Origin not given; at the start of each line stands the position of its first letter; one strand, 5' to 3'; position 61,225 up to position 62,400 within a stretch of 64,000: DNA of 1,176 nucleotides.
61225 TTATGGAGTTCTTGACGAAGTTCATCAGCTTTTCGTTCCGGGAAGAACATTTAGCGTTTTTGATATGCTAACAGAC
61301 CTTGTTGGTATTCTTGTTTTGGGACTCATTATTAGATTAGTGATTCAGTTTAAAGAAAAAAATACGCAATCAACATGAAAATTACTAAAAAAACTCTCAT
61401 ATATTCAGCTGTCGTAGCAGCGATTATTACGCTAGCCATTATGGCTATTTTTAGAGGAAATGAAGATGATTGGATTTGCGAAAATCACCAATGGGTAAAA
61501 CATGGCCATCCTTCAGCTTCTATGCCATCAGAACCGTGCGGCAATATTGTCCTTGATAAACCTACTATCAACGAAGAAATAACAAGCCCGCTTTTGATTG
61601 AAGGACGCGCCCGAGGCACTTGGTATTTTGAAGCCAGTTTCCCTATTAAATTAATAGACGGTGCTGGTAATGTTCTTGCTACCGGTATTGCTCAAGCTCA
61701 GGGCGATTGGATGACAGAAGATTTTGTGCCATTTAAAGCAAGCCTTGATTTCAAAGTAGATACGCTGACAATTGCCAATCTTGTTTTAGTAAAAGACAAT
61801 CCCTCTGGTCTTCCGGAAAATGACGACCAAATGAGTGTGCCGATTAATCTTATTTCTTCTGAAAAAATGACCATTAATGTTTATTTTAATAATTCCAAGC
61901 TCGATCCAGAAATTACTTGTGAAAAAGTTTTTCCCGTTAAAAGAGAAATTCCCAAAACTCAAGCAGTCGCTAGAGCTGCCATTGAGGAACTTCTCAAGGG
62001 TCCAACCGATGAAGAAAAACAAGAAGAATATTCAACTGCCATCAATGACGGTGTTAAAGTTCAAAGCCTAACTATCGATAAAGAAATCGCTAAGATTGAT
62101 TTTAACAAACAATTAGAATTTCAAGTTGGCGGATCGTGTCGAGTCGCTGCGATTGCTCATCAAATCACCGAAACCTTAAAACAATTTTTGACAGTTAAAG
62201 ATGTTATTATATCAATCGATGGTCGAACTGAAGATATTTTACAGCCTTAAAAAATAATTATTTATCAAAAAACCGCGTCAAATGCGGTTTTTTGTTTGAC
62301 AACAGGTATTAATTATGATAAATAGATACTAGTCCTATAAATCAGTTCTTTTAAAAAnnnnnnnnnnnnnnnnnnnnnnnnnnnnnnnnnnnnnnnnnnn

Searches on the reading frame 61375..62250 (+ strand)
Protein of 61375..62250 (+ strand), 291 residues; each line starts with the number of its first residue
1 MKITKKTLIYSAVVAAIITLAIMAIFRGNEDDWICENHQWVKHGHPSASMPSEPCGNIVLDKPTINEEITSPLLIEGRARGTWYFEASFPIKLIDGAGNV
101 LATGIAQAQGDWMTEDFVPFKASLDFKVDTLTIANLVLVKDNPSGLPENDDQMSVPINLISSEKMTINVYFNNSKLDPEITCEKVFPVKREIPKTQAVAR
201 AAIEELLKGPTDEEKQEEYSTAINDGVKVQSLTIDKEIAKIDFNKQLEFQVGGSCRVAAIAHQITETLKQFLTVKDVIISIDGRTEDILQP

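Call 61: search_protein_families(library=pfam, proteins=[window:61375-62250:+], max_evalue=0.01)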
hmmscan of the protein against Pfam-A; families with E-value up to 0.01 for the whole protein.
window:61375-62250:+ (291 aa): 2 families
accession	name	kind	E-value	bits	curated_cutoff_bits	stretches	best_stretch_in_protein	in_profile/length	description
PF10646.14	Germane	-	8.3e-21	75.2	23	1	169-285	2-115/117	Sporulation and spore germination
PF10648.15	Gmad2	-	3.5e-12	46.9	25.7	1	57-139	1-78/86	Immunoglobulin-like domain of bacterial spore germination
